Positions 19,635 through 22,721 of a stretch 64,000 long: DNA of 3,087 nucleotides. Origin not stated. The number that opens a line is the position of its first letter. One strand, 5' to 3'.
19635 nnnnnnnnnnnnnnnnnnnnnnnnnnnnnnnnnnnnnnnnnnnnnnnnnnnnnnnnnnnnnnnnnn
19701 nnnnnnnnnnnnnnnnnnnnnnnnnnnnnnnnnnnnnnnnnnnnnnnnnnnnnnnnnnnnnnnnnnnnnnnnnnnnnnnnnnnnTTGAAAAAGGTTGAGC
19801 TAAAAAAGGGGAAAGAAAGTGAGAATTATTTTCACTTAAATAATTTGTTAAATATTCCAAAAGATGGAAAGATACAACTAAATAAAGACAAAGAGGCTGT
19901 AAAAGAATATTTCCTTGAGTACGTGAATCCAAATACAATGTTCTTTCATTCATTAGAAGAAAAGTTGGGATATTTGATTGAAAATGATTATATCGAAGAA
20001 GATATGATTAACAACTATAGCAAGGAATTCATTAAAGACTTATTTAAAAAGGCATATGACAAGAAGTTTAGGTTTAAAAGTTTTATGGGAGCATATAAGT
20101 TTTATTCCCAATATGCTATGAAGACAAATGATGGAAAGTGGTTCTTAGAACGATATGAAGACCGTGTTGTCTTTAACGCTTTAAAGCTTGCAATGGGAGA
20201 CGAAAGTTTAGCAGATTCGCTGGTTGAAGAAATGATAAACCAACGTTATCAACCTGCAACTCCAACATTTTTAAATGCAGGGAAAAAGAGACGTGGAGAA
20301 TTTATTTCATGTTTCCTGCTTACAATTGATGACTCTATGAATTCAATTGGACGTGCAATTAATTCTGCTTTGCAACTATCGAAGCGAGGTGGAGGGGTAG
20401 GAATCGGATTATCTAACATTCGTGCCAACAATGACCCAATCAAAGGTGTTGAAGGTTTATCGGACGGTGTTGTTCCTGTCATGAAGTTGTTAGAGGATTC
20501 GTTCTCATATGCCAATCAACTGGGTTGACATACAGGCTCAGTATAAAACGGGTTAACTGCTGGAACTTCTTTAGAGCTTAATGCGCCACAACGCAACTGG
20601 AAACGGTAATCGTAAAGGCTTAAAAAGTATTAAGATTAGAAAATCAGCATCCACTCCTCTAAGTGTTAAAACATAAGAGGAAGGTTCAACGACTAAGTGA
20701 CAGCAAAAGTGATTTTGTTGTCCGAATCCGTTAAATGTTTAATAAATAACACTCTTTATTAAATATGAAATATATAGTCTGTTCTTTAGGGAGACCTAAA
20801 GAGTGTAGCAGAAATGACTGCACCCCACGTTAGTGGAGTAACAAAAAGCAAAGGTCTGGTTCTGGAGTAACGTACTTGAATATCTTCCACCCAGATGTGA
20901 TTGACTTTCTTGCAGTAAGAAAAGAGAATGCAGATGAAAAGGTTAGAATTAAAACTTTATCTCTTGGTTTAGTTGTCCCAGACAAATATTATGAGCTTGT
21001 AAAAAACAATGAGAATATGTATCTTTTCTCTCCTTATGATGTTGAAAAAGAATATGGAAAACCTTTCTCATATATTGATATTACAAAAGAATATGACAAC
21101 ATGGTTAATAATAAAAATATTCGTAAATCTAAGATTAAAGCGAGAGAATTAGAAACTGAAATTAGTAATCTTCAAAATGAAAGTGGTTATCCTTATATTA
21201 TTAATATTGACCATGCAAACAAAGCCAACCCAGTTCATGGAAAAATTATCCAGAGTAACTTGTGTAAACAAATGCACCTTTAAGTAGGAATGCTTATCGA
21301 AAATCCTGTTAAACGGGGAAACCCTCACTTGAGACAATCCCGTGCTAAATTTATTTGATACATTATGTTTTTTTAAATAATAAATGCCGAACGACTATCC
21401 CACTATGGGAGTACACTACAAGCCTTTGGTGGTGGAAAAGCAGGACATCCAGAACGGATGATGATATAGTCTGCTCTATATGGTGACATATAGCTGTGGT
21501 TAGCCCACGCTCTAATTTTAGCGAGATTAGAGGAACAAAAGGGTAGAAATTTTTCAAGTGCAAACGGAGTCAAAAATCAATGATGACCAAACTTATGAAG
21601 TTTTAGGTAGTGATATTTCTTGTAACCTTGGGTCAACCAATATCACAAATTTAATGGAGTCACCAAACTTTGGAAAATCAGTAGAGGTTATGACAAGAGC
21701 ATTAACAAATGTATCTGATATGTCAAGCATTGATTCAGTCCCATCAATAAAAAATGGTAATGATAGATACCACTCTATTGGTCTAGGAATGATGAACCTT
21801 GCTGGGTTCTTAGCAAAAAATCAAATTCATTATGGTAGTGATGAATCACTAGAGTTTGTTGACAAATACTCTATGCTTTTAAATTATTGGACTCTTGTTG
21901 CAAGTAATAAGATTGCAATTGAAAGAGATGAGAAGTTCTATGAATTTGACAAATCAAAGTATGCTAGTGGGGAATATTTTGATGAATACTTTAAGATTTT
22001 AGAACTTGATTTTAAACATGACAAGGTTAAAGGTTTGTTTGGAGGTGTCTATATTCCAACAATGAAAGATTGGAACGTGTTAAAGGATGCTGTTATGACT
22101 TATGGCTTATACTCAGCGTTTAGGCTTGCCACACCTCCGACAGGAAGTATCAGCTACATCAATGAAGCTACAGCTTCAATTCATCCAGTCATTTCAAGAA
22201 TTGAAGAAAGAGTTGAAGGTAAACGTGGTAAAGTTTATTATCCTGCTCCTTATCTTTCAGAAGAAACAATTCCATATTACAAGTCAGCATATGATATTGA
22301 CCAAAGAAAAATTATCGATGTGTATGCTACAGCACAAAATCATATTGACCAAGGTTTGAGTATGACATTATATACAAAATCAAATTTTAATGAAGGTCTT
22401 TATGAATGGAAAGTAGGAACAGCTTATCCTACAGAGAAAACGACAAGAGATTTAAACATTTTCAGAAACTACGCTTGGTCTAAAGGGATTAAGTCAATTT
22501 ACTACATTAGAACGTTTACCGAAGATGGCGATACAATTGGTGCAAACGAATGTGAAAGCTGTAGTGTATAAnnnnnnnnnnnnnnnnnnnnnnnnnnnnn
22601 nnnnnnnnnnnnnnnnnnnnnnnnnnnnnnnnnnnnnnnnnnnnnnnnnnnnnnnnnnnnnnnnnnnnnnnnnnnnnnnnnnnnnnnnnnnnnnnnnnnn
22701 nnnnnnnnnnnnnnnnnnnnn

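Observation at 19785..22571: nrdE split into three exons by two compact ORF-less group I introns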

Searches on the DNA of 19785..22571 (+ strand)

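Call 4: search_dna_similar(query=window:19785-22571:+, collection=phages, mode=near, max_rows=30)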
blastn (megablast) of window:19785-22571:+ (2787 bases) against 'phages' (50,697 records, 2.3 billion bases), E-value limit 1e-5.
Records with a match: 15; places in all: 15; records where one place covers at least 80% of the query: 0.
Best place of each record, by identity: >=99% 3; 90-95% 4; 80-90% 8.
By first word of the organism name: Staphylococcus 7; Bacillus 4; Aeromonas 3; Proteus 1.
By host as written in the record: Bacillus subtilis 2; Staphylococcus capitis 2; Bacillus subtilis W-23-S(r); Bacillus licheniformis ATCC 9945a 2; Aeromonas salmonicida 2; Staphylococcus cohnii 1; Staphylococcus aureus 1; Staphylococcus saprophyticus 105 1; chicken and sheep 1; and 3 more.
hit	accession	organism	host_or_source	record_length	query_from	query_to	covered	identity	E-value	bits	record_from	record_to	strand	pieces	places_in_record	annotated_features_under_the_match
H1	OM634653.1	Bacillus phage vB_BsuS_PJN02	Bacillus subtilis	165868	1651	1758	4%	84.1%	2e-19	104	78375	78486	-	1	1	none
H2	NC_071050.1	Bacillus phage vB_BsuS_PJN02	Bacillus subtilis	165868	1651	1758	4%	84.1%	2e-19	104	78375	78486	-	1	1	none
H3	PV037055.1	Staphylococcus phage S2G3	Staphylococcus capitis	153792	1469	1539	3%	89.0%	6e-15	90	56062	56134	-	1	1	ribonucleotide reductase large subunit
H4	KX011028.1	Staphylococcus phage pSco-10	Staphylococcus cohnii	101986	1469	1539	3%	86.3%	1e-11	79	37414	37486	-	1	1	pSco10_65: ribonucleotide reductase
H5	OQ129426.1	Staphylococcus phage vB_SauM_JDF86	Staphylococcus aureus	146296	1469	1539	3%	86.3%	1e-11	79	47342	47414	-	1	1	ribonucleotide reductase large subunit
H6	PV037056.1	Staphylococcus phage Fi4S2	Staphylococcus capitis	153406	1469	1536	2%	90.0%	6e-15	90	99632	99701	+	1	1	ribonucleotide reductase large subunit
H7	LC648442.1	Staphylococcus phage vB_SsapH-Golestan-105-M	Staphylococcus saprophyticus 105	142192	1469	1539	3%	84.9%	6e-10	73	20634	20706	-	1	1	ribonucleotide reductase large subunit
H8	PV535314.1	Proteus phage vB_PMG_YP1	chicken and sheep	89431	1649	1713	2%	92.3%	5e-16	94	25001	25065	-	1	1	none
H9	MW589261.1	Staphylococcus phage vB-SscS-F1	Mammaliicoccus sciuri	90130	1470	1541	3%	82.4%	1e-6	62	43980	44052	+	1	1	ribonucleotide reductase alpha subunit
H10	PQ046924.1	Staphylococcus phage OPT-SC01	Staphylococcus xylosus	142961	1469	1536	2%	87.1%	1e-11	79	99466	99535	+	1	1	hypothetical protein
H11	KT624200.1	Bacillus phage SP-15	Bacillus subtilis W-23-S(r); Bacillus ...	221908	1672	1709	1%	94.7%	5e-6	60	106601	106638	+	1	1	DNA polymerase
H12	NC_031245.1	Bacillus phage SP-15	Bacillus subtilis W-23-S(r); Bacillus ...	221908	1672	1709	1%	94.7%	5e-6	60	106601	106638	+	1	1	DNA polymerase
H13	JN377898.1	Aeromonas phage Aes120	Aeromonas salmonicida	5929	1677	1712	1%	100.0%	3e-8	68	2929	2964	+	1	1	DNA polymerase subunit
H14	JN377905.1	Aeromonas phage Aes516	Aeromonas salmonicida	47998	1677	1712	1%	100.0%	3e-8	68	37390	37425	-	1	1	intein-containing split DNA polymerase precursor | split DNA polymerase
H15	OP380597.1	Aeromonas phage UP87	Aeromonas hydrophila BIOTECH 10089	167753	1677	1712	1%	100.0%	3e-8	68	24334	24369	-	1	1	none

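Call 11: get_annotated_region(hit=H3, flank=3500)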
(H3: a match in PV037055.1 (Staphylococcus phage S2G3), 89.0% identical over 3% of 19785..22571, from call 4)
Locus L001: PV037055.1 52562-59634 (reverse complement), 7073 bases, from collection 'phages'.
description: Staphylococcus phage S2G3, complete genome.
organism: Staphylococcus phage S2G3 (NCBI taxid 3401602)
taxonomy: Viruses; Duplodnaviria; Heunggongvirae; Uroviricota; Caudoviricetes
host: Staphylococcus capitis; source: waste water; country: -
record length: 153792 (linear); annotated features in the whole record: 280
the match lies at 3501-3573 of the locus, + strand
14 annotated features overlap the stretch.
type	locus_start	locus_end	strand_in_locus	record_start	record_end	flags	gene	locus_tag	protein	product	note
CDS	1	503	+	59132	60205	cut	-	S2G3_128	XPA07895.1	DNA primase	-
CDS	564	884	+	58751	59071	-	-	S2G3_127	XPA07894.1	hypothetical protein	-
CDS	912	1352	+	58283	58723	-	-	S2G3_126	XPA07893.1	PHA02277 superfamily protein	-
CDS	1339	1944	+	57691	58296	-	-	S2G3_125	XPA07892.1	RusA-like Holliday junction resolvase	-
CDS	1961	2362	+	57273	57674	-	-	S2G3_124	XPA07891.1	flavodoxin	-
CDS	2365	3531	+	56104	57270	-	-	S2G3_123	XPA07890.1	ribonucleotide reductase large subunit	-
CDS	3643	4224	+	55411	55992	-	-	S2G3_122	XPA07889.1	homing endonuclease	-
CDS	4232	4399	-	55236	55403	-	-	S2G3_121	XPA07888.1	hypothetical protein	-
CDS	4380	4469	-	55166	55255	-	-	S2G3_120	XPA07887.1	hypothetical protein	-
CDS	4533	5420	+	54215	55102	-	-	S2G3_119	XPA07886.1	NrdA-like aerobic NDP reductase large subunit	-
CDS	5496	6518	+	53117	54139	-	-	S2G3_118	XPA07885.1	ribonucleoside diphosphate reductase small subunit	-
CDS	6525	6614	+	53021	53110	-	-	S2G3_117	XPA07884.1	hypothetical protein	-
CDS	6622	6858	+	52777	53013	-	-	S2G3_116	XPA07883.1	oxidoreductase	-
CDS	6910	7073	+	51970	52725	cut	-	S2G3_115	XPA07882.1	hypothetical protein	-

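Call 13: get_annotated_region(hit=H1, flank=2500)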
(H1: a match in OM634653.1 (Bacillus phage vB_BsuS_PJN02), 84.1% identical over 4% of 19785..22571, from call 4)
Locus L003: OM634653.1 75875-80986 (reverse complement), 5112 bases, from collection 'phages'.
description: Bacillus phage vB_BsuS_PJN02, complete genome.
organism: Bacillus phage vB_BsuS_PJN02 (NCBI taxid 2920374)
taxonomy: Viruses; Duplodnaviria; Heunggongvirae; Uroviricota; Caudoviricetes; Zhangjivirus; Zhangjivirus PJN02
host: Bacillus subtilis; source: waste water; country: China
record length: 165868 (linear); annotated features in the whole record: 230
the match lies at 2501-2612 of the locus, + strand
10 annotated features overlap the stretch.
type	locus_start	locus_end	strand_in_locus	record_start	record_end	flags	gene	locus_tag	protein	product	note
CDS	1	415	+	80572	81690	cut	-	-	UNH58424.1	hypothetical protein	-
CDS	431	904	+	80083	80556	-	-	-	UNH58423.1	transposase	-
CDS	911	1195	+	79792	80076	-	-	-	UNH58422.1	putative transcriptional regulator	-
CDS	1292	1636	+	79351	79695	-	-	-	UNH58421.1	thymidylate synthase 1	-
CDS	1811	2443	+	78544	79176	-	-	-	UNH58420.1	putative homing intron endonuclease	-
CDS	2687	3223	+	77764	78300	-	-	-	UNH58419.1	thymidylate synthase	-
CDS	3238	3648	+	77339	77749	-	-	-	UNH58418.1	hypothetical protein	-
CDS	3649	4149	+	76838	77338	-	-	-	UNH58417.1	dihydrofolate reductase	-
CDS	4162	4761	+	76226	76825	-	-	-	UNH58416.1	ATP-dependent Clp protease proteolytic subunit 2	-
CDS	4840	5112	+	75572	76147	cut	-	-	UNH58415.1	putative phosphohydrolase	-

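Call 14: search_dna_similar(query=window:20526-20848:+, collection=phages, mode=distant, max_rows=40, max_evalue=0.01)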
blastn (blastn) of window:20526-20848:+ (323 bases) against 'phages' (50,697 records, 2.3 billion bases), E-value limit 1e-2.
Records with a match: 202; places in all: 215; records where one place covers at least 80% of the query: 0.
Best place of each record, by identity: 80-90% 101; 60-80% 101.
By first word of the organism name: Staphylococcus 91; Bacillus 31; Mycobacterium 28; Pseudomonas 9; Lactococcus 8; Aeromonas 8; Serratia 7; Streptococcus 4; uncultured 3; Acinetobacter 3; and 9 more.
By host as written in the record: Staphylococcus aureus 45; Mycobacterium smegmatis mc2 155 24; - 17; Staphylococcus sp. 10; Bacillus subtilis 10; Lactococcus lactis 8; Bacillus subtilis BEST7003 7; Staphylococcus epidermidis 4; and 56 more.
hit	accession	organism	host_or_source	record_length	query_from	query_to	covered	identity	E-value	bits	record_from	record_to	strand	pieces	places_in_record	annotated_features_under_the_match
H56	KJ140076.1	Staphylococcus phage DW2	Staphylococcus aureus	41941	27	174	46%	76.0%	7e-16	90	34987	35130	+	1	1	similar to tail tip hydrolase; coding region may be disrupted by ...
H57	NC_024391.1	Staphylococcus phage DW2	Staphylococcus aureus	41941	27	174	46%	76.0%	7e-16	90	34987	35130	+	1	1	similar to tail tip hydrolase; coding region may be disrupted by ...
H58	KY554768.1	Lactococcus phage AM1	Lactococcus lactis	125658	11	173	50%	68.7%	3e-8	64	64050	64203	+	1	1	none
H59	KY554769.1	Lactococcus phage AM2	Lactococcus lactis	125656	11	173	50%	68.7%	3e-8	64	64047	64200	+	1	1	none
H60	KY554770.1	Lactococcus phage AM3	Lactococcus lactis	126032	11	173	50%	68.7%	3e-8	64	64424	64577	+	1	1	none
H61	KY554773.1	Lactococcus phage AM8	Lactococcus lactis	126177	11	173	50%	68.7%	3e-8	64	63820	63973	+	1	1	none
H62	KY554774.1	Lactococcus phage AM9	Lactococcus lactis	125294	11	173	50%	68.7%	3e-8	64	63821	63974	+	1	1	none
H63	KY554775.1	Lactococcus phage AM11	Lactococcus lactis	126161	11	173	50%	68.7%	3e-8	64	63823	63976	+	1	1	none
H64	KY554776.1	Lactococcus phage AM12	Lactococcus lactis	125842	11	173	50%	68.7%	3e-8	64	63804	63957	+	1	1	none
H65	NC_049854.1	Lactococcus phage AM1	Lactococcus lactis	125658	11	173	50%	68.7%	3e-8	64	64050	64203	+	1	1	none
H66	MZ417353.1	Staphylococcus phage PG-2021_93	Staphylococcus epidermidis S414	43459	27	173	46%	75.8%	2e-15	88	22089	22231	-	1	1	record has no annotation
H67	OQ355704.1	Staphylococcus phage vB_SepS_BE28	Staphylococcus epidermidis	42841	27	173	46%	75.8%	2e-15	88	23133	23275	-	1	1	hypothetical protein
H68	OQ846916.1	Alicyclobacillus phage KKP_3916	Alicyclobacillus acidoterrestris strain ...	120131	27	175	46%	73.9%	4e-12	77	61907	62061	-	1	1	none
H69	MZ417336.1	Staphylococcus phage PG-2021_46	Staphylococcus epidermidis I0564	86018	30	173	45%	75.2%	2e-15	88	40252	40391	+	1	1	record has no annotation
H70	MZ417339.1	Staphylococcus phage PG-2021_5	Staphylococcus epidermidis C6869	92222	30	173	45%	75.2%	2e-15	88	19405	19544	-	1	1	record has no annotation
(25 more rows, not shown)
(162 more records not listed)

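Call 15: search_dna_similar(query=window:21266-21542:+, collection=phages, mode=distant, max_rows=40, max_evalue=0.01)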
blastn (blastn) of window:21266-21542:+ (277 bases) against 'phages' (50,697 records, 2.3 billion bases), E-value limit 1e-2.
Records with a match: 590; places in all: 711; records where one place covers at least 80% of the query: 4.
Best place of each record, by identity: >=99% 2; 90-95% 36; 80-90% 362; 60-80% 190.
By first word of the organism name: Escherichia 206; Staphylococcus 83; Vibrio 59; Salmonella 27; Bacillus 25; Enterococcus 21; Yersinia 21; Enterobacteria 19; Pseudomonas 15; Shigella 14; and 26 more.
By host as written in the record: Escherichia coli 106; - 102; Staphylococcus aureus 23; Escherichia coli B 20; Campylobacter jejuni 14; Staphylococcus carnosus TM300 14; Escherichia sp. 12; Yersinia pseudotuberculosis 10; and 160 more.
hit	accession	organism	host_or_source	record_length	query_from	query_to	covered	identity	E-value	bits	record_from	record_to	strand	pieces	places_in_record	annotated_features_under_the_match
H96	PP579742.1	Bacillus phage KKP_4047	Bacillus licheniformis KKP_3373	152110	2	232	83%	69.3%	5e-17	93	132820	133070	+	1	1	thymidylate synthase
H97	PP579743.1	Bacillus phage KKP_4048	Bacillus licheniformis KKP_3373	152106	2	232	83%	69.3%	5e-17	93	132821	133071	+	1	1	thymidylate synthase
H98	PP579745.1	Bacillus phage KKP_4050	Bacillus licheniformis KKP_3876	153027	2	232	83%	69.3%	5e-17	93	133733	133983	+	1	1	thymidylate synthase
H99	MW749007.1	Bacillus phage vB_BspH_TimeGriffin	Bacillus sp.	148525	2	232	83%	69.0%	2e-15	89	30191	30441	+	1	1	putative thymidylate synthase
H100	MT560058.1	Pectobacterium phage POP12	Pectobacterium carotovorum subsp. ...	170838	45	232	68%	68.4%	3e-7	62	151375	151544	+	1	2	none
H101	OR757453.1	Escherichia phage BYEP01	Escherichia coli BYEC05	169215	45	231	68%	67.9%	6e-3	47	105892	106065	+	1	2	none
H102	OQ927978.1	Salmonella phage SEA1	Salmonella enterica subsp. enterica ...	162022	45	231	68%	67.6%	1e-6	60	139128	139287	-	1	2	none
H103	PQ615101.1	Shigella phage SP21535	Shigella sonnei CICC 21535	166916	45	231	68%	67.4%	5e-4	51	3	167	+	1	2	none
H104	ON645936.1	Escherichia phage N2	Escherichia coli 162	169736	45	231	68%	67.4%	5e-4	51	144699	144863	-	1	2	none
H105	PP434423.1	Escherichia phage 236Ecol005PP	Escherichia coli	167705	45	231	68%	67.4%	5e-4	51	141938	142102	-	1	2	none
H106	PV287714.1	Escherichia phage HMD-9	Escherichia coli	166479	45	231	68%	67.4%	5e-4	51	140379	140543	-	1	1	none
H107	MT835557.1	Bacteriophage sp.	human fecal samples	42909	45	231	56%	76.8%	1e-5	103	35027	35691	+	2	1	record has no annotation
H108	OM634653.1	Bacillus phage vB_BsuS_PJN02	Bacillus subtilis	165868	171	277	39%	82.7%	9e-20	103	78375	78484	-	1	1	none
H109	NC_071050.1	Bacillus phage vB_BsuS_PJN02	Bacillus subtilis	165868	171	277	39%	82.7%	9e-20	103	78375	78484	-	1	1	none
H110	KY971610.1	Pseudomonas phage PspYZU05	Pseudomonas sp.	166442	115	232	43%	72.8%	1e-6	60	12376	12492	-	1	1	homing endonuclease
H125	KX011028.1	Staphylococcus phage pSco-10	Staphylococcus cohnii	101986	1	228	35%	85.9%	3e-6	107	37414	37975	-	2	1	pSco10_65: ribonucleotide reductase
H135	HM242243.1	Brochothrix phage A9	Brochothrix thermosphacta HER1187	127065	125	232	39%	73.7%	1e-4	52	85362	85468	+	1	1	gp129 | gp130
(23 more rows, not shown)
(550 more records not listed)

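Call 29: get_annotated_region(hit=H58, flank=3000)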
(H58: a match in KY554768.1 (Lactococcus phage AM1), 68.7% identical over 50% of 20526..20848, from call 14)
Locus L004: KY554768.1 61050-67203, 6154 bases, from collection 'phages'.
description: Lactococcus phage AM1, complete genome.
organism: Lactococcus phage AM1 (NCBI taxid 1965467)
taxonomy: Viruses; Duplodnaviria; Heunggongvirae; Uroviricota; Caudoviricetes; Audreyjarvisvirus; Audreyjarvisvirus AM1
host: Lactococcus lactis; source: cheese whey; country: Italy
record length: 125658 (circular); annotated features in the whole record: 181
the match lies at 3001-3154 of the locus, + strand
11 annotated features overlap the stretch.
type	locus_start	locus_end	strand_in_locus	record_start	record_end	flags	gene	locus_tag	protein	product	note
CDS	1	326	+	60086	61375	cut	-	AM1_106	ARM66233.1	anaerobic ribonucleoside triphosphate reductase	-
CDS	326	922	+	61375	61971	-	-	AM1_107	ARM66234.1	ribonucleoside triphosphate reductase activator small subunit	-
CDS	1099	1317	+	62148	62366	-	-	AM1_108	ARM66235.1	hypothetical protein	-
CDS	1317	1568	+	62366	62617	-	-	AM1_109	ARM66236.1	hypothetical protein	-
CDS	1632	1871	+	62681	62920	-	-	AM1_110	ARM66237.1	ribonucleotide diphosphate reductase glutaredoxin subunit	-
CDS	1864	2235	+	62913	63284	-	-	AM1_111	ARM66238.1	ribonucleotide reductase stimulatory protein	-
CDS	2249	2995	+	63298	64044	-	-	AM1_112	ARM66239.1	ribonucleotide diphosphate reductase subunit aplpha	-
CDS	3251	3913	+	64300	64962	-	-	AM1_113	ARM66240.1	HNH protein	-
CDS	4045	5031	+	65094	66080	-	-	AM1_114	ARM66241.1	ribonucleotide-diphosphate reductase subunit alpha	-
CDS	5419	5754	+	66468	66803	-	-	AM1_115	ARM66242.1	ribonucleotide diphosphate reductase subunit aplpha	-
CDS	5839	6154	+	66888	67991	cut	-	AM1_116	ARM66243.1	hypothetical protein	-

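Call 30: get_annotated_region(hit=H135, flank=5000)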
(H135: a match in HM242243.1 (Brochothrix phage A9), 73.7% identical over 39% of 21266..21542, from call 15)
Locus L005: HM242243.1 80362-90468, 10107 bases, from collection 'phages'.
description: Brochothrix phage A9, complete genome.
organism: Brochothrix phage A9 (NCBI taxid 857312)
taxonomy: Viruses; Duplodnaviria; Heunggongvirae; Uroviricota; Caudoviricetes; Herelleviridae; Klumppvirus; Klumppvirus A9
host: Brochothrix thermosphacta HER1187; source: -; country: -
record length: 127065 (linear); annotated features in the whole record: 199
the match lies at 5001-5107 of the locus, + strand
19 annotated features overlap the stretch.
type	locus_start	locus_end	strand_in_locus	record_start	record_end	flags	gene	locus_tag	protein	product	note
CDS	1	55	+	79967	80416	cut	-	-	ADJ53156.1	gp122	-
CDS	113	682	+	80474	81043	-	-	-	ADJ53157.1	gp123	putative resolvase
CDS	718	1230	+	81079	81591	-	-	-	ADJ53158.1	gp124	putative ribonucleotide reductase subunit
CDS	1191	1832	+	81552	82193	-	-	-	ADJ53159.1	gp125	putative ribonucleotide reductase subunit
CDS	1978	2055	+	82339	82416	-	-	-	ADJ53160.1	gp126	-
CDS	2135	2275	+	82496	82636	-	-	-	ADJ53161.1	gp127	putative ribonucleotide reductase subunit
CDS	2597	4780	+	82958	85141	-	-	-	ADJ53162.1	gp128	putative ribonucleotide reductase subunit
CDS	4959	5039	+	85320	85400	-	-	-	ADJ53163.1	gp129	-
CDS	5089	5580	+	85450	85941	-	-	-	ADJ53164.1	gp130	putative ribonucleotide reductase subunit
CDS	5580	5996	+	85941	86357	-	-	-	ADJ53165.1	gp131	putative ribonucleotide reductase subunit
CDS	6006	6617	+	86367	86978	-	-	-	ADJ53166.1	gp132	putative ribonucleotide reductase subunit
CDS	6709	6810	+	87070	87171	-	-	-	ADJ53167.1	gp133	-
CDS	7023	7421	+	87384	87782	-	-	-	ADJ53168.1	gp134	putative ribonucleotide reductase subunit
CDS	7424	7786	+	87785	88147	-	-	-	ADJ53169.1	gp135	-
CDS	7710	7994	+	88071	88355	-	-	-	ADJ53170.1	gp136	-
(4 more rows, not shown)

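Call 31: get_annotated_region(hit=H96, flank=1500)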
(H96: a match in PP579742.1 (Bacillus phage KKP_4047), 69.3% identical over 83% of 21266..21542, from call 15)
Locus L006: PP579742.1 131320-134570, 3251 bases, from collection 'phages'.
description: Bacillus phage KKP_4047, complete genome.
organism: Bacillus phage KKP_4047 (NCBI taxid 3109399)
taxonomy: Viruses; Duplodnaviria; Heunggongvirae; Uroviricota; Caudoviricetes; Herelleviridae; Bastillevirinae; Siophivirus
host: Bacillus licheniformis KKP_3373; source: -; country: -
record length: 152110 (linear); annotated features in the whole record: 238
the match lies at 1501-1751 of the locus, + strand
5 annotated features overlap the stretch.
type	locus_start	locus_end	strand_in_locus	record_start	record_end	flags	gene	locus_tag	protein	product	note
CDS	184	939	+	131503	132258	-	-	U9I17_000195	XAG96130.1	hypothetical protein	-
CDS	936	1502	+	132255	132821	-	-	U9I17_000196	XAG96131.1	thymidylate synthase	-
CDS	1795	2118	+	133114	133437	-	-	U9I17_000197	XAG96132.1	thymidylate synthase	-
CDS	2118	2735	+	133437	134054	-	-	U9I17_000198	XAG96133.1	hypothetical protein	-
CDS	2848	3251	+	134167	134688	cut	-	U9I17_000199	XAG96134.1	hypothetical protein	-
